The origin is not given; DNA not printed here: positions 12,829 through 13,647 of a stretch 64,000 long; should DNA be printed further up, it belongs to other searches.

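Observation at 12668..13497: Bactofilin fused to an excisionase-type HTH, adjacent to a membrane-anchored HTH paralog: candidate DNA-cytoskeleton-membrane tether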

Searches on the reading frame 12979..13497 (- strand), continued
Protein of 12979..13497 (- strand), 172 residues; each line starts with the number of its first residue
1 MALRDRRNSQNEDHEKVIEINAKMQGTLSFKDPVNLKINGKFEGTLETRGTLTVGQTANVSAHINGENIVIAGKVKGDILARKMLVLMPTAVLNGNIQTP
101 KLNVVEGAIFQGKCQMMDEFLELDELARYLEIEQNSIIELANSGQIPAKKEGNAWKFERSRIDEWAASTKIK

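Call 29: predict_structure(alignment_id=A1)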
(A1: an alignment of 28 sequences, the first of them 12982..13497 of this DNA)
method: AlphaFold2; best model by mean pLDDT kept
length: 172 residues; sequences in the alignment: 28
mean_pLDDT: 83.5   pTM: 0.62
mean pLDDT of the five models: 83.5, 82.6, 81.9, 80.8, 79.4
residues with pLDDT >= 90: 72; 70-90: 79; 50-70: 6; < 50: 15
segments of 3 or more residues with pLDDT < 50: 1-13
pLDDT, mean of each block of 10 residues (from residue 1): 44 65 89 90 92 94 94 96 94 94 90 81 80 85 84 81 75 37
secondary structure, 60 per line:
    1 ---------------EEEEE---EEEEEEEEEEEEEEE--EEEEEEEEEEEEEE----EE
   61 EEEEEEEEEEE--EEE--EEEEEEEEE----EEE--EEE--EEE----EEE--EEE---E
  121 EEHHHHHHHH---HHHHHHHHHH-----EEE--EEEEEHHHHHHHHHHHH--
elements in order: E16-20 E24-38 E41-54 E59-71 E74-76 E79-87 E92-94 E97-99 E102-104 E109-111 E114-116 E120-122 H123-130 H134-143 E149-151 E154-158 H159-170

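Call 33: fold_search(model_id=the predicted structure, library=pdb)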
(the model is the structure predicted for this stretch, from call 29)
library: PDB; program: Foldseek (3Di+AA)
matches with E <= 10: 463; with E <= 0.001: 0
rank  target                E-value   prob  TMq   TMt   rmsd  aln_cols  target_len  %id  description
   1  2n3d_MODEL_1_A        5.3e-03  1.00  0.53  0.84   2.3       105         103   26  Atomic structure of the cytoskeletal bactofilin BacA revealed by solid-state NMR (released 2015-12-16)
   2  6rib_A                1.4e-02  1.00  0.46  0.77   5.7       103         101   26  Cryo-EM reconstruction of Thermus thermophilus bactofilin double helical filaments (released 2019-07-17)
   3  8dgl_B                7.0e-02  1.00  0.27  0.63   1.5        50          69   22  Crystal Structure of the RdfS Excisionase (released 2022-10-05)
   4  6ria_1                8.8e-02  0.99  0.33  0.62   7.9       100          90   22  Bactofilin from Thermus thermophilus, F105R mutant crystal structure (released 2019-07-17)
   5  3ucs_B                9.3e-02  1.00  0.29  0.47   2.4        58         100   14  Crystal structure of the complex between CBPA J-domain and CBPM (released 2013-07-03)
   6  3ucs_A                1.4e-01  1.00  0.28  0.45   3.3        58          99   14  Crystal structure of the complex between CBPA J-domain and CBPM (released 2013-07-03)
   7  6ama_B                1.5e-01  1.00  0.27  0.76   1.6        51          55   14  Structure of S. coelicolor/S. venezuelae BldC-smeA-ssfA complex to 3.09 Angstrom (released 2018-03-28)
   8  8dgl_A                1.7e-01  1.00  0.27  0.65   1.4        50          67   20  Crystal Structure of the RdfS Excisionase (released 2022-10-05)
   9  6ama_H                3.6e-01  1.00  0.27  0.76   1.5        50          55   14  Structure of S. coelicolor/S. venezuelae BldC-smeA-ssfA complex to 3.09 Angstrom (released 2018-03-28)
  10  6ama_P                4.0e-01  1.00  0.27  0.75   1.6        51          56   14  Structure of S. coelicolor/S. venezuelae BldC-smeA-ssfA complex to 3.09 Angstrom (released 2018-03-28)
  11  6ama_Y                4.0e-01  1.00  0.27  0.72   2.0        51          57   14  Structure of S. coelicolor/S. venezuelae BldC-smeA-ssfA complex to 3.09 Angstrom (released 2018-03-28)
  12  4k2e_A                4.0e-01  0.69  0.19  0.29   5.5        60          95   17  HlyU from Vibrio cholerae N16961 (released 2014-04-30)
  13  6hn7_B                4.2e-01  1.00  0.29  0.64   1.5        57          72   16  Hijacking the Hijackers: Escherichia coli Pathogenicity Islands Redirect Helper Phage Packaging for Their Own Benefit. (released 2019-07-31)
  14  8axg_BBB              4.5e-01  0.14  0.19  0.08  11.9       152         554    8  Crystal structure of Fusobacterium nucleatum fusolisin protease (released 2023-09-13)
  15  4j2n_C                4.7e-01  0.99  0.26  0.70   2.9        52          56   19  Crystal Structure of mycobacteriophage Pukovnik Xis (released 2013-10-23)
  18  5i44_A                5.3e-01  0.99  0.26  0.61   2.2        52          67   12  Structure of RacA-DNA complex; P21 form (released 2016-05-04)
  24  6ama_A                6.6e-01  0.99  0.27  0.77   1.5        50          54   14  Structure of S. coelicolor/S. venezuelae BldC-smeA-ssfA complex to 3.09 Angstrom (released 2018-03-28)
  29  5i44_G                7.8e-01  0.97  0.26  0.60   2.9        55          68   11  Structure of RacA-DNA complex; P21 form (released 2016-05-04)
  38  5i44_B                9.3e-01  0.96  0.26  0.58   2.9        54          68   11  Structure of RacA-DNA complex; P21 form (released 2016-05-04)
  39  8csh_A                9.3e-01  0.89  0.24  0.60   3.2        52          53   13  Structure of the DNA binding domain of pSK1 Par partition protein bound to centromere DNA (released 2022-08-10)
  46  5i44_I                1.0e+00  0.96  0.26  0.60   2.8        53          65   11  Structure of RacA-DNA complex; P21 form (released 2016-05-04)
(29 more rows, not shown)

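Call 38: list_cluster_members(proteins=[P0188, P0151, P0129, P0132, P0160, P0121, P0161, P0231, P0001, P0271])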
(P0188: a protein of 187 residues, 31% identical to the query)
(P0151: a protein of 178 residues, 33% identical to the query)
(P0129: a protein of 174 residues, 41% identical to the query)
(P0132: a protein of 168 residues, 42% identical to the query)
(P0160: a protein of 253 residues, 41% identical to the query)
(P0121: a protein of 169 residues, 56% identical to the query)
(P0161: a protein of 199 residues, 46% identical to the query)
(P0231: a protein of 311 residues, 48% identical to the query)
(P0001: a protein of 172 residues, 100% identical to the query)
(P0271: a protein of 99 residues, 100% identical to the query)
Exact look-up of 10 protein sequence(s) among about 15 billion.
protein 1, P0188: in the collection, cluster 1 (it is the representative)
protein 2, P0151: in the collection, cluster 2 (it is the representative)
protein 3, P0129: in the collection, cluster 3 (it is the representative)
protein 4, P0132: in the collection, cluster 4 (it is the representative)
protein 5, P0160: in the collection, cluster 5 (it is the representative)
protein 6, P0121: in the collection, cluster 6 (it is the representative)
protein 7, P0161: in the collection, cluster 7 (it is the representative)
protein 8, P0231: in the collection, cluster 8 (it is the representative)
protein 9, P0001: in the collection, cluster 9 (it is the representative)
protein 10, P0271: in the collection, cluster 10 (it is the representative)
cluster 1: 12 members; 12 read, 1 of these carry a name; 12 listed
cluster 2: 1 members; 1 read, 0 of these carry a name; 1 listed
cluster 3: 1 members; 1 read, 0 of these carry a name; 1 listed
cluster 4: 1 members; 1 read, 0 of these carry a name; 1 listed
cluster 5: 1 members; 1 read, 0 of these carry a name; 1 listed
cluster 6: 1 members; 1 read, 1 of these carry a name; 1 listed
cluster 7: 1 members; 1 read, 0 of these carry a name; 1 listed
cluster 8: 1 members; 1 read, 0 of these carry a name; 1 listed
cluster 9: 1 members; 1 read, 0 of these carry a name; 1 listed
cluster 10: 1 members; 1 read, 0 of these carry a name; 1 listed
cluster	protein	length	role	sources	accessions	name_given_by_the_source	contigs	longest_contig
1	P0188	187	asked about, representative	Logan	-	-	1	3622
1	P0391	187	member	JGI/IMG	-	cytoskeletal protein CcmA (bactofilin family)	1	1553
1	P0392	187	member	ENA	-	-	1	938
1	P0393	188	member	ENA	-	-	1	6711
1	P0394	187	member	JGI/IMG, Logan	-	-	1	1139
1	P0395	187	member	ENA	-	-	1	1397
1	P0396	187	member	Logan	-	-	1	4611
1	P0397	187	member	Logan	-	-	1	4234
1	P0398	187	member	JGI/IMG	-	-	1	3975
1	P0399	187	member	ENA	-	-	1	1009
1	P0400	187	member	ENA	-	-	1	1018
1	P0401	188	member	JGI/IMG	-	-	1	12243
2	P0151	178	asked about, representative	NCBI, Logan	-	-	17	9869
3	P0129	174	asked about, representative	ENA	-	-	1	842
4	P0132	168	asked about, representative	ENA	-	-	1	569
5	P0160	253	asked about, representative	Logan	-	-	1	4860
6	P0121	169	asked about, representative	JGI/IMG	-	excisionase family DNA binding protein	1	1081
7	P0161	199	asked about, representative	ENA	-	-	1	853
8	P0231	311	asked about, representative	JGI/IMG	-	-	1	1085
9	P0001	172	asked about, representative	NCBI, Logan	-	-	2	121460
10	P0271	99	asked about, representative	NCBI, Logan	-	-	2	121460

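Call 45: search_protein_families(library=pfam, proteins=[P0160, P0143, P0156, P0164, P0183, P0188, P0151, P0178, P0181, P0176], max_evalue=0.01)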
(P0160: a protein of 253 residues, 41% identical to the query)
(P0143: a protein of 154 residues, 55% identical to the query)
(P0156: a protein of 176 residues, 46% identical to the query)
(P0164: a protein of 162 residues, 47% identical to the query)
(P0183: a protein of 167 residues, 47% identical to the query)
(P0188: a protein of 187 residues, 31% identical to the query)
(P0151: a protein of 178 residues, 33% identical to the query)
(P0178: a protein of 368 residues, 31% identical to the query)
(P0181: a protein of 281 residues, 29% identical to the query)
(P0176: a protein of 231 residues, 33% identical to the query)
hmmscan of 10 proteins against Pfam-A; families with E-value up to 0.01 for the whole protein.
P0160 (253 aa): 2 families
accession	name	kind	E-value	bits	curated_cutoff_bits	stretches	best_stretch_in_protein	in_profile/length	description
PF04519.19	Bactofilin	-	1.8e-24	86.3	27.9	1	18-114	3-97/98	Polymer-forming cytoskeletal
PF07238.19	PilZ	-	6.7e-10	39.6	22.5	1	141-249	1-101/102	PilZ domain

P0143 (154 aa): 1 family
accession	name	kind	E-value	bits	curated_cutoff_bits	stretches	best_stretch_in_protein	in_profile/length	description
PF04519.19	Bactofilin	-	2.9e-22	79.2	27.9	1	14-109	2-95/98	Polymer-forming cytoskeletal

P0156 (176 aa): 2 families
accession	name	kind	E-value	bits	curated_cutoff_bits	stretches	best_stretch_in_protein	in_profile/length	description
PF04519.19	Bactofilin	-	1.1e-24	87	27.9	1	19-115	2-96/98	Polymer-forming cytoskeletal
PF07331.16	TctB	-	5.3e-05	23.9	29.1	1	113-176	85-137/137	Tripartite tricarboxylate transporter TctB family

P0164 (162 aa): 1 family
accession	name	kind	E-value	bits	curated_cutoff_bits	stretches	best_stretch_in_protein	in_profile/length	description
PF04519.19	Bactofilin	-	1e-21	77.5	27.9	1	21-117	3-97/98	Polymer-forming cytoskeletal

P0183 (167 aa): 1 family
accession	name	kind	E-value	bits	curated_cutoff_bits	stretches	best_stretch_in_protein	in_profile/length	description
PF04519.19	Bactofilin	-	1.4e-28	99.4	27.9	1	18-115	1-98/98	Polymer-forming cytoskeletal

P0188 (187 aa): 2 families
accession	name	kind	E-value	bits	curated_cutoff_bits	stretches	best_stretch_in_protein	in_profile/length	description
PF04519.19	Bactofilin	-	2.9e-20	72.8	27.9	1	14-108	6-98/98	Polymer-forming cytoskeletal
PF12728.13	HTH_17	-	4.4e-11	43.3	27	1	122-171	2-50/51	Helix-turn-helix domain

P0151 (178 aa): 2 families
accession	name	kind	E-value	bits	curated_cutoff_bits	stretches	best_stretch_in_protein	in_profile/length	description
PF04519.19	Bactofilin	-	1.4e-22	80.2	27.9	1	14-110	3-97/98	Polymer-forming cytoskeletal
PF12728.13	HTH_17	-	4.7e-10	40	27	1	125-173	2-50/51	Helix-turn-helix domain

P0178 (368 aa): 1 family
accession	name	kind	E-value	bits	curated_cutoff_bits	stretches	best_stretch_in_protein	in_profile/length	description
PF04519.19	Bactofilin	-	6e-40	135.9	27.9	2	37-134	1-97/98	Polymer-forming cytoskeletal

P0181 (281 aa): 2 families
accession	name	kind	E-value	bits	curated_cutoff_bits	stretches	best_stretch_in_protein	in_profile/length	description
PF04519.19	Bactofilin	-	1.8e-44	150.4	27.9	2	169-265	1-97/98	Polymer-forming cytoskeletal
PF11999.13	Ice_binding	-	0.0052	16.9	28.7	0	38-77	158-197/208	Ice-binding-like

P0176 (231 aa): 25 families
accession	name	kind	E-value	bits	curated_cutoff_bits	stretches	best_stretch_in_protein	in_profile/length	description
PF12728.13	HTH_17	-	9.7e-36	122.2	27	3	99-147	2-50/51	Helix-turn-helix domain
PF18805.7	LRR_10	-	1.1e-08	35.2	30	0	56-74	34-51/67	Leucine-rich repeat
PF00376.29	MerR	-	2.5e-08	34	28.2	1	172-203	1-34/38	MerR family regulatory protein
PF13384.12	HTH_23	-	7.5e-07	29.2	24.6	1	164-192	12-39/50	Homeodomain-like domain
PF12964.13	DUF3853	-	7.6e-07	29.6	22.1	0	146-196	24-72/97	Protein of unknown function (DUF3853)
PF02796.21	HTH_7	-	5.1e-06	27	23.8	1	155-189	7-40/45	Helix-turn-helix domain of resolvase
PF10743.14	Phage_Cox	-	6.5e-06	26.3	27.5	0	170-197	11-38/87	Regulatory phage protein cox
PF01978.25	TrmB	-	1.1e-05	25.6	25.6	0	167-190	19-42/68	Sugar-specific transcriptional regulator TrmB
PF09339.16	HTH_IclR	-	2.2e-05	24.5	22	0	167-191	15-39/52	IclR helix-turn-helix domain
PF01381.28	HTH_3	-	2.8e-05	24.5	23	0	163-192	2-31/55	Helix-turn-helix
PF13411.12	MerR_1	-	4e-05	24.1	21.6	0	171-214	1-45/69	MerR HTH family regulatory protein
PF13551.12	HTH_29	-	6.5e-05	23.4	28.1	0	165-192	7-34/64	Winged helix-turn helix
PF13443.12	HTH_26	-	0.00021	21.9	22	0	164-193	4-33/63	Cro/C1-type HTH DNA-binding domain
PF05930.18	Phage_AlpA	-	0.0005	20.3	21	0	174-198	7-31/51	Prophage CP4-57 regulatory protein (AlpA)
PF13591.12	MerR_2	-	0.00076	19.7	29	0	172-225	2-55/84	MerR HTH family regulatory protein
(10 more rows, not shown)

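Call 51: find_related_loci(query=A4, collection=metagenome_contigs, flank=5000)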
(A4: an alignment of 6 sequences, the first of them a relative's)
Query A4 (182 aa) in metagenome_contigs; peptide patterns used: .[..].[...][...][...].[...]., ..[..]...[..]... (x = any residue, [..] = any of these).
600 stretches matched a pattern (row limit reached: there are more); 522 encode a relative of the query (tblastn E <= 1e-3); the best 80 are kept; 80 distinct loci.
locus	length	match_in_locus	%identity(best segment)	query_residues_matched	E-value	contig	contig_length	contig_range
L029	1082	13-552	58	3-182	4e-76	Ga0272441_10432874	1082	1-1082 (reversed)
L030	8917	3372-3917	60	2-182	1e-70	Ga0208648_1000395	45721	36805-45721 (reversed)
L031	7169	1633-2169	60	4-182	3e-70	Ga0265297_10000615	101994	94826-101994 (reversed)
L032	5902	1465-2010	59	2-182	6e-70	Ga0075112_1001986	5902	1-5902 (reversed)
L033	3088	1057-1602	59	2-182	5e-69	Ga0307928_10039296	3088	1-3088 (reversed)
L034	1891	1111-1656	60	2-182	2e-70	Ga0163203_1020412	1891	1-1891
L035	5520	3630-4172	59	3-182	3e-68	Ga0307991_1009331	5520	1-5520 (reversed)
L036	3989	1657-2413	51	1-180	9e-62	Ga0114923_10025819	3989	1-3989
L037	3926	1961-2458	56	13-180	1e-59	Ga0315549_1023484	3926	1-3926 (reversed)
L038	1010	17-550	54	1-180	2e-63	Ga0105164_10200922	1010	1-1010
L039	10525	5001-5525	52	5-180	2e-58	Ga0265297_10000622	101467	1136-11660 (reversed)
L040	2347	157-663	50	13-180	2e-58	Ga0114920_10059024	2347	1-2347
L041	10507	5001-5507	55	11-180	1e-57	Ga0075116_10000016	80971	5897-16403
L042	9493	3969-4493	51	5-180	3e-57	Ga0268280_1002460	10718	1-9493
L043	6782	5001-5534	52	1-180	2e-57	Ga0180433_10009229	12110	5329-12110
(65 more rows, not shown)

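Call 67: search_protein_families(library=padloc, proteins=[window:12979-13497:-], max_evalue=0.01)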
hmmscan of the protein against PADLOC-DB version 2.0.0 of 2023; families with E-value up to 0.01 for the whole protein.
window:12979-13497:- (172 aa): 0 families
